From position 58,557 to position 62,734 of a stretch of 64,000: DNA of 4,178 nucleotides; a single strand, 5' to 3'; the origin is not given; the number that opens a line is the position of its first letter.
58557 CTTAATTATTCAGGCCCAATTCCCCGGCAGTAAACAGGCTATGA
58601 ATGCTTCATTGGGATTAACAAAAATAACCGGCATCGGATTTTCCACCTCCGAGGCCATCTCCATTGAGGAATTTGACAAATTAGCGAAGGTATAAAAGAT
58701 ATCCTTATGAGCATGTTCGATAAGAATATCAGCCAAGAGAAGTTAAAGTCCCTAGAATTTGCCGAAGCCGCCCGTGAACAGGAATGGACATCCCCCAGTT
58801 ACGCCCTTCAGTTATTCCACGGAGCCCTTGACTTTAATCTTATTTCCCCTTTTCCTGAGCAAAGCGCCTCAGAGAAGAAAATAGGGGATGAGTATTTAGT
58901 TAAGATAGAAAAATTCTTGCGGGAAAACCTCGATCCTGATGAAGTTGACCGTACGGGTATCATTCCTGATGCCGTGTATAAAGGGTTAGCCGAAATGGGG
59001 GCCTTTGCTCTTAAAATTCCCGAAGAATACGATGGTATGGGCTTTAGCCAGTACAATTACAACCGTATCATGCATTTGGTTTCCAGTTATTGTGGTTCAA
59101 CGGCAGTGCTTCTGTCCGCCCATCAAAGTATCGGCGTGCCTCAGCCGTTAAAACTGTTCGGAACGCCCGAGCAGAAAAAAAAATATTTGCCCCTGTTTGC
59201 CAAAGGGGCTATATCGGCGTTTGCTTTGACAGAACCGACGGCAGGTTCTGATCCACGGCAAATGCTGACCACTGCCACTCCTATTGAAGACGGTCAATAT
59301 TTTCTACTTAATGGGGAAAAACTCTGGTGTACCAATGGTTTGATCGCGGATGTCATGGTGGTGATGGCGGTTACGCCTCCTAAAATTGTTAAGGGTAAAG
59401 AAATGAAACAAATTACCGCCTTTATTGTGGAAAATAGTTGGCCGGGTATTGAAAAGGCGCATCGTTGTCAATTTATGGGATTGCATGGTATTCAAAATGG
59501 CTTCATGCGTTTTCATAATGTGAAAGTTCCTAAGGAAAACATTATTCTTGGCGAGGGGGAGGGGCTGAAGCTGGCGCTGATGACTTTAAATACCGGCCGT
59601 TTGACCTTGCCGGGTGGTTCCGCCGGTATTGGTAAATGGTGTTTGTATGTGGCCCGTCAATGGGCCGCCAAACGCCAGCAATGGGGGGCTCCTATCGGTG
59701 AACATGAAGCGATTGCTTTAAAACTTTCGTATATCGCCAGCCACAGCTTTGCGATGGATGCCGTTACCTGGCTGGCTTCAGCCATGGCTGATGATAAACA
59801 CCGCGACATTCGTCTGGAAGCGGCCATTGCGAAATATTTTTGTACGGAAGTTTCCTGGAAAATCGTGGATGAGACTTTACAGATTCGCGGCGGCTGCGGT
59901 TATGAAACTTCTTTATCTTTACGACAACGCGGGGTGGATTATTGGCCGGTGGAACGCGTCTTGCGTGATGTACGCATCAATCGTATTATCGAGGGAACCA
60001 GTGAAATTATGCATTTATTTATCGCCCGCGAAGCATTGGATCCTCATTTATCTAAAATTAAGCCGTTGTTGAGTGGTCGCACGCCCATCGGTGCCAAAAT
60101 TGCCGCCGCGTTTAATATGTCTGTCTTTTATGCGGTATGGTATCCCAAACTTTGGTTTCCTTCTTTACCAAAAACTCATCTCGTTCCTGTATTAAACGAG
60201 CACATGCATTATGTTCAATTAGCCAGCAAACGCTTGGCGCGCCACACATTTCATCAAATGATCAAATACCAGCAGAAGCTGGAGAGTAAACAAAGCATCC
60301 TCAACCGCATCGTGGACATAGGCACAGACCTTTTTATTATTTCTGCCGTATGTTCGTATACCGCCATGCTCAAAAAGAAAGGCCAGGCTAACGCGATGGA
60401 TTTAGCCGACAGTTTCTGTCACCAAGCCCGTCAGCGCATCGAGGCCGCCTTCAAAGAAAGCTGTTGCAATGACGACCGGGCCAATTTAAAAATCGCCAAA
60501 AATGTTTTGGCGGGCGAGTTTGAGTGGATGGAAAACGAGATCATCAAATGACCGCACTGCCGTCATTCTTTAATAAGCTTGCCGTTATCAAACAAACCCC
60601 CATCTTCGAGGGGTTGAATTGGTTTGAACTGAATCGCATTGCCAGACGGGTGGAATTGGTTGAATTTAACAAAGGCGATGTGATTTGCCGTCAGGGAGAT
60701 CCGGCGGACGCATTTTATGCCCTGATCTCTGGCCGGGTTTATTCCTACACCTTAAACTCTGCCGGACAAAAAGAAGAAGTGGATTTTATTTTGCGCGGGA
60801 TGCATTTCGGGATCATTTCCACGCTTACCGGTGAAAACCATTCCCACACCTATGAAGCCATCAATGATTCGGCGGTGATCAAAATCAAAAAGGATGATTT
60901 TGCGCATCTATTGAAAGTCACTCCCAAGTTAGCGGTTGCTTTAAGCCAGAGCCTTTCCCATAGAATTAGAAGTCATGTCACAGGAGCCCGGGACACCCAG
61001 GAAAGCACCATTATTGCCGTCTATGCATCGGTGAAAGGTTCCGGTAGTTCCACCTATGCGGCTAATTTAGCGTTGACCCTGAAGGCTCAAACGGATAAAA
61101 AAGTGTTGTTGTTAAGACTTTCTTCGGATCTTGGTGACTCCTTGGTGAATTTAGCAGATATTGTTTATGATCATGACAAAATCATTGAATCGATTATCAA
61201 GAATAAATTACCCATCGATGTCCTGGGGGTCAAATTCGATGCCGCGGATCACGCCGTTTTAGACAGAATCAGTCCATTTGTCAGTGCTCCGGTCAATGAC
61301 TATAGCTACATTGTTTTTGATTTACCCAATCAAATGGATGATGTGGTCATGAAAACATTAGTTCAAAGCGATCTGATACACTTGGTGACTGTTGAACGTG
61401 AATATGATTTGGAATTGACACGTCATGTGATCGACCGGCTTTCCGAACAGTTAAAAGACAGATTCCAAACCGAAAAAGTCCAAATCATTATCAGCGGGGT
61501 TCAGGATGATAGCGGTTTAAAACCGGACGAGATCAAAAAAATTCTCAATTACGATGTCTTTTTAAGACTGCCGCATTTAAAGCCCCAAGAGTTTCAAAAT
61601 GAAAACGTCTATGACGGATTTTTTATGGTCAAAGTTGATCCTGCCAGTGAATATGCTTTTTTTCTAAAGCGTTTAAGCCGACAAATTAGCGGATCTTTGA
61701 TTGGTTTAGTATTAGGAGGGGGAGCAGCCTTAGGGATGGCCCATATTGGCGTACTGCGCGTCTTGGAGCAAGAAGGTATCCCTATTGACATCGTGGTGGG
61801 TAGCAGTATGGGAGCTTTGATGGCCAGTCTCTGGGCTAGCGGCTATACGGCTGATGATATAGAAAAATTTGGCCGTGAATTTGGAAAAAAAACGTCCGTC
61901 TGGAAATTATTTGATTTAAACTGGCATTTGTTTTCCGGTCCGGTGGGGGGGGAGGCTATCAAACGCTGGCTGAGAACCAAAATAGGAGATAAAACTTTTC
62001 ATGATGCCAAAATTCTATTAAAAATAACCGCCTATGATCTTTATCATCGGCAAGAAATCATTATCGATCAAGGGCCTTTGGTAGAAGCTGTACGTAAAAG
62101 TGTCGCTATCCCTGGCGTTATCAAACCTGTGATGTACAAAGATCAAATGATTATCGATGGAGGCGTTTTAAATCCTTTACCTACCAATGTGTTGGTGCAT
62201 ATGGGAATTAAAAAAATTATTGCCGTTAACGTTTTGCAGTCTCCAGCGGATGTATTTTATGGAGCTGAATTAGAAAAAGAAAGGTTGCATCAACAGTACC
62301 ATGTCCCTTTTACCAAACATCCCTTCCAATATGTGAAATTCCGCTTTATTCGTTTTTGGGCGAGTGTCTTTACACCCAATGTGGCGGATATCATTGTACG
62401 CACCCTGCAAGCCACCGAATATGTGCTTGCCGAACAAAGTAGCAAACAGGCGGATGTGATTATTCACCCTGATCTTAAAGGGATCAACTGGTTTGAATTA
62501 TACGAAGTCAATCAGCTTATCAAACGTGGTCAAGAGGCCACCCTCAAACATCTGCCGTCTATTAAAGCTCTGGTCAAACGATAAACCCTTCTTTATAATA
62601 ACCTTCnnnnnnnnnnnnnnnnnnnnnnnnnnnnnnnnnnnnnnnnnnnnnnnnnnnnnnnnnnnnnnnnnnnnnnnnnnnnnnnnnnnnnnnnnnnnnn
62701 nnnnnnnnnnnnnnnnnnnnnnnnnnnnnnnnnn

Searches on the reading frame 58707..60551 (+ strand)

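Call 78: search_protein_families(library=pfam, proteins=[window:58707-60551:+], max_evalue=0.00001)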
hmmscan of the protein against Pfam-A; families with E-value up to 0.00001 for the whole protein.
window:58707-60551:+ (614 aa): 5 families
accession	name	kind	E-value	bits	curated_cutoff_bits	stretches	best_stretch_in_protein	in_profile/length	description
PF00441.29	Acyl-CoA_dh_1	-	5.5e-32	111.4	22.4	1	284-443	1-149/150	Acyl-CoA dehydrogenase, C-terminal domain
PF02771.21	Acyl-CoA_dh_N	-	8.4e-23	81.3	22.9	1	67-167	11-112/113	Acyl-CoA dehydrogenase, N-terminal domain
PF02770.24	Acyl-CoA_dh_M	-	1.6e-18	67.1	33.3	1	171-272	1-97/97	Acyl-CoA dehydrogenase, middle domain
PF21343.2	ACAD9-ACADV_C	-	1.1e-10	42.2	27.8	1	515-601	22-115/120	ACAD9/ACADV, C-terminal domain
PF21263.2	Acyl-CoA-dh_C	-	3.5e-06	27.7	27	0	520-585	16-77/96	Acyl-CoA dehydrogenase, C-terminal domain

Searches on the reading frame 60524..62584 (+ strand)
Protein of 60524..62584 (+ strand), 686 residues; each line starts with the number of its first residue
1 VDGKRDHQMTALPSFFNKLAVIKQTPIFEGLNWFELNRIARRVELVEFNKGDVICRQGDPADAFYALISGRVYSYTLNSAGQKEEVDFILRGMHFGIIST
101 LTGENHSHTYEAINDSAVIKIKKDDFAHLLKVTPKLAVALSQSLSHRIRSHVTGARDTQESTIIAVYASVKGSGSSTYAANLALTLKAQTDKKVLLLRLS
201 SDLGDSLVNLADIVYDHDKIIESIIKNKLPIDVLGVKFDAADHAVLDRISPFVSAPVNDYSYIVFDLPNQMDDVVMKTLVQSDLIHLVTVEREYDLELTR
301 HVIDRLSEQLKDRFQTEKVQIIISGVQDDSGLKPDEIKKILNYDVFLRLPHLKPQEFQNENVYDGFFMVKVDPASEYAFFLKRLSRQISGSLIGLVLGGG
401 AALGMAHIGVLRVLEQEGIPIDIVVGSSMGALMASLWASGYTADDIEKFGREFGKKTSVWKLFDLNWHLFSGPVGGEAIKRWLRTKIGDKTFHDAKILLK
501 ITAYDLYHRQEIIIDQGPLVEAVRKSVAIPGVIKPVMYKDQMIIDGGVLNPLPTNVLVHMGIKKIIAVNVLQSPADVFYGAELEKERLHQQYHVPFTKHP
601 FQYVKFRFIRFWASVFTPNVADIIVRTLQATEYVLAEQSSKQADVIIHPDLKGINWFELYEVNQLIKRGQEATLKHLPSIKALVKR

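Call 78: search_protein_families(library=pfam, proteins=[window:60524-62584:+], max_evalue=0.00001)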
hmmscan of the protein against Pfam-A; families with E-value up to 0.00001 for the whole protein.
window:60524-62584:+ (686 aa): 2 families
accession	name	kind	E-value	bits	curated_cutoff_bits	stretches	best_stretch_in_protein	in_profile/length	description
PF01734.28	Patatin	-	9.2e-33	114.5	27.7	1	395-557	1-190/191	Patatin-like phospholipase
PF00027.35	cNMP_binding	-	1e-19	70.7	27.5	1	46-131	2-87/89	Cyclic nucleotide-binding domain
